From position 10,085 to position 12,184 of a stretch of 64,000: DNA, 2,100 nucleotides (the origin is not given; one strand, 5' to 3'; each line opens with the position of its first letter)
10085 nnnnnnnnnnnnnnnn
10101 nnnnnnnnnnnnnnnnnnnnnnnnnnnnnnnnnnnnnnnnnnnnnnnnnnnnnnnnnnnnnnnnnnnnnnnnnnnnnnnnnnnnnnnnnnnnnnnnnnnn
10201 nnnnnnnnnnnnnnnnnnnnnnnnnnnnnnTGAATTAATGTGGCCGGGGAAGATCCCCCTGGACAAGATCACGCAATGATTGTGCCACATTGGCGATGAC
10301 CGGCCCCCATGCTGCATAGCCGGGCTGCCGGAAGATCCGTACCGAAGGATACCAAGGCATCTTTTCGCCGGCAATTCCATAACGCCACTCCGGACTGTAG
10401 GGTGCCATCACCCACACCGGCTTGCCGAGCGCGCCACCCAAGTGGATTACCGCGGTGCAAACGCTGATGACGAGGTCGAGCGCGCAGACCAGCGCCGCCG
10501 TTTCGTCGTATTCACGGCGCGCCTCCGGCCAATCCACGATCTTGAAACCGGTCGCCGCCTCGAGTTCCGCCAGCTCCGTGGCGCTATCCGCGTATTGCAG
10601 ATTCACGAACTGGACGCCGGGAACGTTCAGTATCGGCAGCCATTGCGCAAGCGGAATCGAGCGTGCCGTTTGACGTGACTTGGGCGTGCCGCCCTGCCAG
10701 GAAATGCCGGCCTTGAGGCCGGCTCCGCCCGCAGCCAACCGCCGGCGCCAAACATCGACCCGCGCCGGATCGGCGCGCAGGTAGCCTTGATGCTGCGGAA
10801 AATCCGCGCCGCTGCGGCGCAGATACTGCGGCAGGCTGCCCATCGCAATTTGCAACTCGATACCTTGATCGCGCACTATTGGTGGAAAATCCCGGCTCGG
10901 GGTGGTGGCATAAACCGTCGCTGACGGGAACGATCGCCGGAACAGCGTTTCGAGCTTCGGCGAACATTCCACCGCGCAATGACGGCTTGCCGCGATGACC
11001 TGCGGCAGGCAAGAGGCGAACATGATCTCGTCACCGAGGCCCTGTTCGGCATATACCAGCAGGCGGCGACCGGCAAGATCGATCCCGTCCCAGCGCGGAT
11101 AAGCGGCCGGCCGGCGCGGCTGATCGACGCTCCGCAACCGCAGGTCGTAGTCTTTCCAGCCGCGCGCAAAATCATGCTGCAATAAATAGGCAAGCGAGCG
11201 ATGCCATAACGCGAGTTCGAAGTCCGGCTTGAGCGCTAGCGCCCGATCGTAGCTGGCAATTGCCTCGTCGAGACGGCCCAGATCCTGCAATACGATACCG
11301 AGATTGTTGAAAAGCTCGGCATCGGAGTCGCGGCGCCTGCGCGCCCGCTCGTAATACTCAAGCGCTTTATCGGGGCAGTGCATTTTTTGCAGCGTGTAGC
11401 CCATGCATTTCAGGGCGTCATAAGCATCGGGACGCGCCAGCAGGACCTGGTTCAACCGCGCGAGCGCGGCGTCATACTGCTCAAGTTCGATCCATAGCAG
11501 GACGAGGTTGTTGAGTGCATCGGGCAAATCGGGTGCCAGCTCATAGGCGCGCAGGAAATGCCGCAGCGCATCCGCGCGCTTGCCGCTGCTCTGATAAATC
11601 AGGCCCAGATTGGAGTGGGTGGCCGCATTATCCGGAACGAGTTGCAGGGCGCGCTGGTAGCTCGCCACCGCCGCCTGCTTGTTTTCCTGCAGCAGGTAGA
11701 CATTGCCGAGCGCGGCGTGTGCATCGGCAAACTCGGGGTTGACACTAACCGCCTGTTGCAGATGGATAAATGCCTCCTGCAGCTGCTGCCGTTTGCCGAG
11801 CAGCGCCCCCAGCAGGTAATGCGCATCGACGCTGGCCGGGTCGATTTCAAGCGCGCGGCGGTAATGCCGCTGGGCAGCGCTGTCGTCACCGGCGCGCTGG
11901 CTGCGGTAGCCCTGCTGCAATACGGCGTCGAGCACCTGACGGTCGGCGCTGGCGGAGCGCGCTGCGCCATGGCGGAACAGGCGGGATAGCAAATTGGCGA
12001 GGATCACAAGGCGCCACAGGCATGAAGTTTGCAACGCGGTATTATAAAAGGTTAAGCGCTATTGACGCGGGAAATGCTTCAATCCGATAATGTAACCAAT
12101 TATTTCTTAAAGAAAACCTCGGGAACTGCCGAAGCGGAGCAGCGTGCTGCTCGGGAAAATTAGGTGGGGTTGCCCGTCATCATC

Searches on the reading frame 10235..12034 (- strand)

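Call 64: search_protein_families(library=pfam, proteins=[window:10235-12034:-], max_evalue=0.00001)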
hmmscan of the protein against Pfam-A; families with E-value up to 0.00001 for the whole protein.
window:10235-12034:- (599 aa): 17 families
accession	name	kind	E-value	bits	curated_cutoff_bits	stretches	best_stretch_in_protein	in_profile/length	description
PF13414.12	TPR_11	-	2e-39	133.4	26.8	3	121-151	12-42/42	TPR repeat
PF00515.34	TPR_1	-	1.9e-38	129.1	27.8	2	239-272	1-34/34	Tetratricopeptide repeat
PF07719.23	TPR_2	-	1.8e-33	112.3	27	2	239-271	1-33/34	Tetratricopeptide repeat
PF13181.12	TPR_8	-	1.1e-23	81.8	25.7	0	239-271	1-33/34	Tetratricopeptide repeat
PF13431.12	TPR_17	-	6e-23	79.6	24.4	0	57-88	1-32/34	Tetratricopeptide repeat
PF13424.12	TPR_12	-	6.1e-20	71.6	30.1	2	207-269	5-75/77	Tetratricopeptide repeat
PF13432.12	TPR_16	-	1.9e-19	70.2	32.7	2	221-271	13-63/65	Tetratricopeptide repeat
PF14559.12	TPR_19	-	3.8e-18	66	25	0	150-209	4-65/68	Tetratricopeptide repeat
PF13176.12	TPR_7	-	2.6e-17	61.8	27.9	0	139-173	1-35/36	Tetratricopeptide repeat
PF13428.12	TPR_14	-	5.6e-14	51.7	23.5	0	37-77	3-43/44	Tetratricopeptide repeat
PF13371.12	TPR_9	-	2.7e-11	43.7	35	0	109-173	1-65/73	Tetratricopeptide repeat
PF13374.12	TPR_10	-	2.6e-10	40.4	27.5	0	241-268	4-31/42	Tetratricopeptide repeat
PF23914.1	TPR_CcmH_CycH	-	3.6e-10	40.3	42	0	82-140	29-87/158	Cytochrome c-type biogenesis protein H TPR domain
PF13429.12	TPR_15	-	2.5e-09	37.4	26.2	0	143-266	152-275/280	Tetratricopeptide repeat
PF10373.15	EST1_DNA_bind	-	5e-07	30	22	1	122-179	1-58/282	Est1 DNA/RNA binding domain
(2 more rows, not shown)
